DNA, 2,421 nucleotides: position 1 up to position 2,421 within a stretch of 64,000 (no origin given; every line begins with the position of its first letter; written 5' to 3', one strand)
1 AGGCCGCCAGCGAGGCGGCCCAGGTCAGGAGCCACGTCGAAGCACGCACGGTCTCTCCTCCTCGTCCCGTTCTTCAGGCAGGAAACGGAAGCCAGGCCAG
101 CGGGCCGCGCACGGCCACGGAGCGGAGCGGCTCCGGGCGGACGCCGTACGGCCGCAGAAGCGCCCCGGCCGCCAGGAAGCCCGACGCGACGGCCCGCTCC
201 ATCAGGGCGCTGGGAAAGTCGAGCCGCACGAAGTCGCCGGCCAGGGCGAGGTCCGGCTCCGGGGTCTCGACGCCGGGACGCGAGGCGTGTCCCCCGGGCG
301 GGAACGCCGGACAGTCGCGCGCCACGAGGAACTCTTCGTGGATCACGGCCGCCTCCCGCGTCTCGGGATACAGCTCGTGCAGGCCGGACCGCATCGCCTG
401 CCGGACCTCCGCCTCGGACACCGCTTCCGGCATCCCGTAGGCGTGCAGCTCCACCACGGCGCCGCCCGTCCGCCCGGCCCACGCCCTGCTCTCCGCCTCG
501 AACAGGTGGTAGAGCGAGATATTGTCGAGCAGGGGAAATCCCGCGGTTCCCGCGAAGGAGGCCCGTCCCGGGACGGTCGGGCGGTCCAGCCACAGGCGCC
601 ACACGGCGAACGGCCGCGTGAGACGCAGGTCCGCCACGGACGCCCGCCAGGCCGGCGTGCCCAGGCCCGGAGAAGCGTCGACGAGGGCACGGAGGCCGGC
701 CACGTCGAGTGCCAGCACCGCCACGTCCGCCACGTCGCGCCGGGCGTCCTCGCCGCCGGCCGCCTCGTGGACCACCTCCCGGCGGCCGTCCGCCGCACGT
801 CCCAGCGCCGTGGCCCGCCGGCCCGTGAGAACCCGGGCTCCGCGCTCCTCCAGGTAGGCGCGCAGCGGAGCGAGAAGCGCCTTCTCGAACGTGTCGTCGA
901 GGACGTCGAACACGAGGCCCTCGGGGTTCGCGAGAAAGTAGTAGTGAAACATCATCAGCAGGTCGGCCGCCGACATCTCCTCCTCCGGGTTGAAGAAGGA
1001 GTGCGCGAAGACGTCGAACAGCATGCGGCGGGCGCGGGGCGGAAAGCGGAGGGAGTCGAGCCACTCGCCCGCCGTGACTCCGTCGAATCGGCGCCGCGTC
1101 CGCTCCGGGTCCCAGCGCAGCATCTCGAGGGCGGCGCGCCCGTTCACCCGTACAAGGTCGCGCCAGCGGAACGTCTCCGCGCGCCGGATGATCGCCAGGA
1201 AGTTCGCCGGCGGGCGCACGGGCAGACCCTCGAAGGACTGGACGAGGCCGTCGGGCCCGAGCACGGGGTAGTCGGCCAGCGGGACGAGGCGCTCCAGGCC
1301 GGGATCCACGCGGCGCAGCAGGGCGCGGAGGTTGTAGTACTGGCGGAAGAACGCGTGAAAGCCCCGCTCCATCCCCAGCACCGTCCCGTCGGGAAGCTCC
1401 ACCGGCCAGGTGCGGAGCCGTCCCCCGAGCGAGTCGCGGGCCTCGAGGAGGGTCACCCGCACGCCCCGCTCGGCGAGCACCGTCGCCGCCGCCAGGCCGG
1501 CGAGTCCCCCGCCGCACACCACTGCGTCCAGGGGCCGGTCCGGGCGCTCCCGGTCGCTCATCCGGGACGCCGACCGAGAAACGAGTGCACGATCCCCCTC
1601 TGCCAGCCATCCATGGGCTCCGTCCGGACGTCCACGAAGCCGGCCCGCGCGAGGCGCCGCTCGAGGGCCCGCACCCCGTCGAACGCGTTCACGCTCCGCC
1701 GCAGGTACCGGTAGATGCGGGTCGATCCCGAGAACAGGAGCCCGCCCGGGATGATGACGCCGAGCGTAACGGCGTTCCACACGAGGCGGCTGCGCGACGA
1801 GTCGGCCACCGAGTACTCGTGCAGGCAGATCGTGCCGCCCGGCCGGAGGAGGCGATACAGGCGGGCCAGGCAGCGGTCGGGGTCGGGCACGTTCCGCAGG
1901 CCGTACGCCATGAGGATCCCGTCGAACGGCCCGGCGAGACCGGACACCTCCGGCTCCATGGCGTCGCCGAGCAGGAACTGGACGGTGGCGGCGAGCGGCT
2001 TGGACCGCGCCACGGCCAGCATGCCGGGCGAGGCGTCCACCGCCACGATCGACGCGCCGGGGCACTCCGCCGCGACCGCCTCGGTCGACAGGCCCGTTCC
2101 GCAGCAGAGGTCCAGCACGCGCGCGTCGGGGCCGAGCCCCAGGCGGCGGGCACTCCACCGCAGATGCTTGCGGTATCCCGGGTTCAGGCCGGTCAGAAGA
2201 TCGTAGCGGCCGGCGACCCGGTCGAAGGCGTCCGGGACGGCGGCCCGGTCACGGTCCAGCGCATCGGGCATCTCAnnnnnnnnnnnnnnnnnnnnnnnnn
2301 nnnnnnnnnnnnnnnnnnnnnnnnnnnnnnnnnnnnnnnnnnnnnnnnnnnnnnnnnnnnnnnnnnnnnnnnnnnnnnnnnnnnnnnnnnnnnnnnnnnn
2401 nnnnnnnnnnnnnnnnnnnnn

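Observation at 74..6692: Five-gene translationally coupled operon mixing envelope proteins with a SAM methyltransferase and a CrtI/HpnE-like flavoprotein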

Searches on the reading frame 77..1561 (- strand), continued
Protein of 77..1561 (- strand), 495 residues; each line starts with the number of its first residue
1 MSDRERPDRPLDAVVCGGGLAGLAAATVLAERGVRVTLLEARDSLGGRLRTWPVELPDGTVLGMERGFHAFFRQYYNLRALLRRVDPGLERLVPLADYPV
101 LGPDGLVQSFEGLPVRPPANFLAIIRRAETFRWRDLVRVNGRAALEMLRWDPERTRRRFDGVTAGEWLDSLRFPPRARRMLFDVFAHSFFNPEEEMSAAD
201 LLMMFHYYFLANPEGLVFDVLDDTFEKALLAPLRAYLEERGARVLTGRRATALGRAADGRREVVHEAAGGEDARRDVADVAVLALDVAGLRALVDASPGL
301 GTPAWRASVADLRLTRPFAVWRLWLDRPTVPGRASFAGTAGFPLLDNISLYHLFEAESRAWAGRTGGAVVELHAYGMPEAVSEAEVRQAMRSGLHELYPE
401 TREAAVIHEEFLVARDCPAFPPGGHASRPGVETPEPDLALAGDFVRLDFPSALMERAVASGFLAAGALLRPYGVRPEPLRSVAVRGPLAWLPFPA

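Call 23: get_annotated_region(hit=H3, flank=8000)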
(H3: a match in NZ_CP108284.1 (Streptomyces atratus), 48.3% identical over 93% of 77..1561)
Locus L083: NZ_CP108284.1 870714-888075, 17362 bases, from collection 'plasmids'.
description: Streptomyces atratus strain NBC_00041 plasmid unnamed1, complete sequence
organism: Streptomyces atratus (NCBI taxid 1893)
taxonomy: Bacteria; Actinomycetota; Actinomycetes; Kitasatosporales; Streptomycetaceae; Streptomyces; Streptomyces atratus
host: -; source: -; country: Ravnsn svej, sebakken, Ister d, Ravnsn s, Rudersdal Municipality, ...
typing (MOB-suite, as given by PLSDB): non-mobilizable
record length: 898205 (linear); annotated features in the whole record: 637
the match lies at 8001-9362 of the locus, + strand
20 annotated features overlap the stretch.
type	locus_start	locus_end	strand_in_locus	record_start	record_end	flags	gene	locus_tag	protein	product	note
CDS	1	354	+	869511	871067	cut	-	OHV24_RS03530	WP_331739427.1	alpha/beta fold hydrolase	-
CDS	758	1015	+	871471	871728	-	-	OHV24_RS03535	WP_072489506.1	hypothetical protein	-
CDS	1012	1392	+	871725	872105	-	-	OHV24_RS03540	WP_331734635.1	hypothetical protein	-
CDS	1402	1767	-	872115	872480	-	-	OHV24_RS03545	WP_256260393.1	hypothetical protein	-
CDS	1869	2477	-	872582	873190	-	-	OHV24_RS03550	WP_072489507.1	sigma-70 family RNA polymerase sigma factor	GO:0006352 - DNA-templated transcription initiation [Evidence IEA]; GO:0006355 - regulation of DNA-templated ...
CDS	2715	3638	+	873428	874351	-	-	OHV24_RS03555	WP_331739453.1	MerR family transcriptional regulator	GO:0006355 - regulation of DNA-templated transcription [Evidence IEA]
CDS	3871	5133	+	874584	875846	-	-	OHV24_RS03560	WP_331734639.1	NAD(P)/FAD-dependent oxidoreductase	-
CDS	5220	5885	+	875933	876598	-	-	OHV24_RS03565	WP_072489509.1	SDR family NAD(P)-dependent oxidoreductase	-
CDS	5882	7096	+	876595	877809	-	-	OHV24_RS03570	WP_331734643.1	lycopene cyclase family protein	-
CDS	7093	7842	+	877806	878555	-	-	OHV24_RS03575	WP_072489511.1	methyltransferase domain-containing protein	-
CDS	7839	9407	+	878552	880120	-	-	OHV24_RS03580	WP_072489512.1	FAD-dependent oxidoreductase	-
CDS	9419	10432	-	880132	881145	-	-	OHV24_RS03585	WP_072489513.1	DUF5914 domain-containing protein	-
CDS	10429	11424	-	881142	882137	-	-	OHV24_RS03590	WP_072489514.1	phytoene/squalene synthase family protein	GO:0008299 - isoprenoid biosynthetic process [Evidence IEA]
CDS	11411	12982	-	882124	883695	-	crtI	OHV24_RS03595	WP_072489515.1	phytoene desaturase family protein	GO:0016117 - carotenoid biosynthetic process [Evidence IEA]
CDS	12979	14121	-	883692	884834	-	-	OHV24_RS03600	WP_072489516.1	polyprenyl synthetase family protein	-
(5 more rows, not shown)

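Call 24: get_annotated_region(hit=H8, flank=8000)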
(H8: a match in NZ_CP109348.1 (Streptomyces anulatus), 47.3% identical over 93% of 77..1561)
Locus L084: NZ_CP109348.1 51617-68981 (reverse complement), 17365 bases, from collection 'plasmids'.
description: Streptomyces anulatus strain NBC 01576 plasmid unnamed1, complete sequence
organism: Streptomyces anulatus (NCBI taxid 1892)
taxonomy: Bacteria; Actinomycetota; Actinomycetes; Kitasatosporales; Streptomycetaceae; Streptomyces; Streptomyces anulatus
host: -; source: -; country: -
typing (MOB-suite, as given by PLSDB): non-mobilizable
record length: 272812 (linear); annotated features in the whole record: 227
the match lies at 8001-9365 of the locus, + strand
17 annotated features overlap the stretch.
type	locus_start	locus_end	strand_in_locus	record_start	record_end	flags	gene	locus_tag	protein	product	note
CDS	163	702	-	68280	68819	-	-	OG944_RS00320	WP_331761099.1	SMI1/KNR4 family protein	GO:0042546 - cell wall biogenesis [Evidence IEA]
CDS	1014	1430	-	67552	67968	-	-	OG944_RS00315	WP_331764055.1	S1 RNA-binding domain-containing protein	-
CDS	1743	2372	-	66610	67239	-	-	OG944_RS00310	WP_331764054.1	hypothetical protein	-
CDS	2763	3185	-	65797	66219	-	-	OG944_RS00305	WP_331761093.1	SRPBCC family protein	-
CDS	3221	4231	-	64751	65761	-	-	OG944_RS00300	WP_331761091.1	aldo/keto reductase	-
CDS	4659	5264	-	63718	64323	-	-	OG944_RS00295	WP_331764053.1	SDR family oxidoreductase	-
CDS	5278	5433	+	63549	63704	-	-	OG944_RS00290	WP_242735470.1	DUF6131 family protein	-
CDS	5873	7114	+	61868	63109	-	-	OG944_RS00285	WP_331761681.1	lycopene cyclase family protein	-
CDS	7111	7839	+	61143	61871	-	-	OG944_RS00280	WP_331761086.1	class I SAM-dependent methyltransferase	-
CDS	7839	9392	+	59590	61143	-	-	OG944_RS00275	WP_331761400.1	NAD(P)/FAD-dependent oxidoreductase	-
CDS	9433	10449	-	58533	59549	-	-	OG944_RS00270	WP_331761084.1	DUF5914 domain-containing protein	-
CDS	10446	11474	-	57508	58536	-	-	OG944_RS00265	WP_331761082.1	phytoene/squalene synthase family protein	GO:0008299 - isoprenoid biosynthetic process [Evidence IEA]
CDS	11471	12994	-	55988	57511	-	-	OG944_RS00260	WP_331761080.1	phytoene desaturase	-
CDS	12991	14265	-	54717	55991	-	-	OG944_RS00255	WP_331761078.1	polyprenyl synthetase family protein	-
CDS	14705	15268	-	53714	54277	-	-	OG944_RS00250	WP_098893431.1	hypothetical protein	-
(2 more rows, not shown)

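Call 38: search_protein_families(library=pfam, proteins=[L001:18310-19083:-, L001:15910-16101:-, L001:13752-15146:-], max_evalue=0.1)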
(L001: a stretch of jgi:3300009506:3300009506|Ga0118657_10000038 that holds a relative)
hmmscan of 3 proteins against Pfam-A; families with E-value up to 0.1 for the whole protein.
L001:18310-19083:- (257 aa): 0 families

L001:15910-16101:- (63 aa): 0 families

L001:13752-15146:- (464 aa): 1 family
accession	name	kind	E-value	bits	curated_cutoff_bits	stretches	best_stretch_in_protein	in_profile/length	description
PF03349.22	Toluene_X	-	7.5e-05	21.8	29.7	1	62-397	31-349/421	Outer membrane protein transport protein (OMPP1/FadL/TodX)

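Call 50: search_dna_similar(query=L001:16098-17063:-, collection=plasmids, mode=protein, max_rows=40, rows=spread)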
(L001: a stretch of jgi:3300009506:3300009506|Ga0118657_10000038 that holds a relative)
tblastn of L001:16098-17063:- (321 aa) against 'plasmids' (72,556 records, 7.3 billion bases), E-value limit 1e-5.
Records with a match: 39; places in all: 42; records where one place covers at least 80% of the query: 15.
Best place of each record, by identity: <60% 39.
By first word of the organism name: Streptomyces 13; Pseudomonas 5; Rhizobium 3; Paraburkholderia 3; Streptantibioticus 2; Klebsiella 2; Novosphingobium 2; Variovorax 2; Kitasatospora 1; Sphaerotilus 1; and 5 more.
By predicted mobility (MOB-suite, as given by PLSDB): non-mobilizable 21; conjugative 10; mobilizable 8.
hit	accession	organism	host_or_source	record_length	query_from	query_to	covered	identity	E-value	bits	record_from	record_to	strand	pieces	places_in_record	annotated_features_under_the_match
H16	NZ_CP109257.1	Streptomyces anulatus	-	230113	18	318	94%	45.1%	5e-70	243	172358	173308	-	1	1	DUF5914 domain-containing protein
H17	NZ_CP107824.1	Streptomyces anulatus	-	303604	18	318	94%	44.8%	2e-69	241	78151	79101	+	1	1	DUF5914 domain-containing protein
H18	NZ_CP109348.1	Streptomyces anulatus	-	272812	18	318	94%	44.8%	2e-69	241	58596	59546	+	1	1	DUF5914 domain-containing protein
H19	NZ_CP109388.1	Streptomyces anulatus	-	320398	18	318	94%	44.8%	2e-69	241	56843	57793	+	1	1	DUF5914 domain-containing protein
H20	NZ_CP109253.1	Streptomyces anulatus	-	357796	18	318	94%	44.8%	2e-69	241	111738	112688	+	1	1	DUF5914 domain-containing protein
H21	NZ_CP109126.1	Streptomyces anulatus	-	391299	18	318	94%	44.8%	4e-69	240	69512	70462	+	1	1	DUF5914 domain-containing protein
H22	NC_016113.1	Streptantibioticus cattleyicolor NRRL 8057 = DSM 46488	-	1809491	18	311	92%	45.1%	6e-61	217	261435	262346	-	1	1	none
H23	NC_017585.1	Streptantibioticus cattleyicolor NRRL 8057 = DSM 46488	-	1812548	18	311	92%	45.1%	6e-61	217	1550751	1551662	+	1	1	none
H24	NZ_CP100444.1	Streptomyces rimosus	pure culture,OTC cluster deletion ...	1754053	21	318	93%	44.4%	5e-64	225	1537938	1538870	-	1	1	record has no annotation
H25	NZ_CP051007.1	Streptomyces griseofuscus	-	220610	18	318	94%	43.6%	9e-67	233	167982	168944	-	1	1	DUF5914 domain-containing protein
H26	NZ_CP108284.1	Streptomyces atratus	-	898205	25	320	92%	44.1%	6e-67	234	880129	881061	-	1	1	DUF5914 domain-containing protein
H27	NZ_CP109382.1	Streptomyces atratus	-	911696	25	320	92%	44.1%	6e-67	234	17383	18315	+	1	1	DUF5914 domain-containing protein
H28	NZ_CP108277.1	Streptomyces atratus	-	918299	25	320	92%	44.1%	6e-67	234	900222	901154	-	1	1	DUF5914 domain-containing protein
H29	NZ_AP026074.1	Streptomyces nigrescens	-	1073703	27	318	91%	42.7%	4e-62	220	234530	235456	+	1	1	none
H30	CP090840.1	Streptomyces viridifaciens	Whole organism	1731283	25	318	92%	42.0%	3e-57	206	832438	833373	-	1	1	Rieske (2Fe-2S) protein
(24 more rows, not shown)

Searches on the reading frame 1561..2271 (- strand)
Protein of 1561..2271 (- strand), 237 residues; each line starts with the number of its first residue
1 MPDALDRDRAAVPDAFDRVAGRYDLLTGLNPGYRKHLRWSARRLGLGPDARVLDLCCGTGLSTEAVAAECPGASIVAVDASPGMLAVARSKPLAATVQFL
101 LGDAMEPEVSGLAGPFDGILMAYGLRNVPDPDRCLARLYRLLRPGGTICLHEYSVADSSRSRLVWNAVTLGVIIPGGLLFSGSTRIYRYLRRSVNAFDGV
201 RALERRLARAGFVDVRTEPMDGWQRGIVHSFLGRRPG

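Call 4: search_protein_families(library=pfam, proteins=[window:1561-2271:-], max_evalue=0.01)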
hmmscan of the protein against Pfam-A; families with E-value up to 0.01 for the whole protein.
window:1561-2271:- (237 aa): 10 families
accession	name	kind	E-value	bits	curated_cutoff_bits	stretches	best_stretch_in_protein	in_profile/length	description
PF01209.24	Ubie_methyltran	-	9.1e-27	94.3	20.1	1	10-220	7-221/233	ubiE/COQ5 methyltransferase family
PF13649.12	Methyltransf_25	-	6.5e-19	68.9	27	1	52-146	1-97/97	Methyltransferase domain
PF08241.18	Methyltransf_11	-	2.1e-16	60.8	21.2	1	53-149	1-94/95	Methyltransferase domain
PF13489.12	Methyltransf_23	-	9.5e-16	58.4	27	1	46-215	20-162/164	Methyltransferase domain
PF08242.18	Methyltransf_12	-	8.8e-14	52.5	30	1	53-148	1-98/98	Methyltransferase domain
PF13847.12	Methyltransf_31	-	1.7e-13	50.9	27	1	49-155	4-114/145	Methyltransferase domain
PF01728.25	FtsJ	-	3.2e-06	27.6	24.1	1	42-111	14-82/181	FtsJ-like methyltransferase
PF05175.20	MTS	-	0.00096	19.3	23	1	50-96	33-79/170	Methyltransferase small domain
PF13578.12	Methyltransf_24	-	0.0089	17.3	26.3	0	58-153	4-105/105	Methyltransferase domain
PF01135.25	PCMT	-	0.0097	16.1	20.3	0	44-131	69-158/210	Protein-L-isoaspartate(D-aspartate) O-methyltransferase (PCMT)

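Call 5: search_protein_families(library=ncbifam, proteins=[window:1561-2271:-], max_evalue=0.01)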
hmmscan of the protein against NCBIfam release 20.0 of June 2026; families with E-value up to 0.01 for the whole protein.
window:1561-2271:- (237 aa): 39 families (the best 25 are shown)
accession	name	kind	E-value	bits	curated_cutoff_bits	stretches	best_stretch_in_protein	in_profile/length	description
NF001241.0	PRK00216.1-2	equivalog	5e-33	114.7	327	1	4-218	5-215/231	demethylmenaquinone methyltransferase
NF001244.0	PRK00216.1-5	equivalog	4.7e-32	111.2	216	1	10-221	8-224/236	bifunctional demethylmenaquinone methyltransferase/2-methoxy-6-polyprenyl-1,4-benzoquinol methylase UbiE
TIGR01934.1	MenG_MenH_UbiE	subfamily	1.1e-31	109.9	158.35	1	14-220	3-211/223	ubiquinone/menaquinone biosynthesis methyltransferase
NF001243.0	PRK00216.1-4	equivalog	7.1e-24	84.4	235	1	11-222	8-223/237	demethylmenaquinone methyltransferase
NF001242.0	PRK00216.1-3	equivalog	1.5e-21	77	351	1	9-222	27-247/258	bifunctional demethylmenaquinone methyltransferase/2-methoxy-6-polyprenyl-1,4-benzoquinol methylase UbiE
TIGR02752.1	MenG_heptapren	equivalog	2.1e-21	76.5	419.85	1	12-222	7-221/231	demethylmenaquinone methyltransferase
NF052510.1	methyltran_MpqE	exception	1.4e-20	73.7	335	1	10-221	6-223/234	methyl-plastoquinone biosynthesis methyltransferase MpqE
NF001240.0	PRK00216.1-1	equivalog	2.4e-18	66.1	378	1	10-220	23-238/251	bifunctional demethylmenaquinone methyltransferase/2-methoxy-6-polyprenyl-1,4-benzoquinol methylase UbiE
NF043040.1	corrin_prot_MT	hypoth_equivalog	4.8e-15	55.6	180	1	48-197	41-194/216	corrinoid protein-associated methyltransferase CpaM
NF045667.1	MTase_DVU1556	equivalog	2.2e-13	50.2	155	1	29-152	3-121/213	DVU_1556 family methyltransferase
TIGR02072.1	BioC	equivalog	7.9e-13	48.8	184.95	1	49-150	35-132/244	malonyl-ACP O-methyltransferase BioC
NF010703.0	PRK14103.1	equivalog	7.9e-10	38.6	320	1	43-151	24-125/256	trans-aconitate 2-methyltransferase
TIGR03534.1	RF_mod_PrmC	equivalog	9e-09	35.2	199.1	1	49-117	89-158/253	peptide chain release factor N(5)-glutamine methyltransferase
NF007610.0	PRK10258.1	equivalog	9.2e-09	35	342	1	8-168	5-156/251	malonyl-ACP O-methyltransferase BioC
NF002463.0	PRK01683.1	equivalog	4.9e-08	32.9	297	1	50-149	33-127/258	trans-aconitate 2-methyltransferase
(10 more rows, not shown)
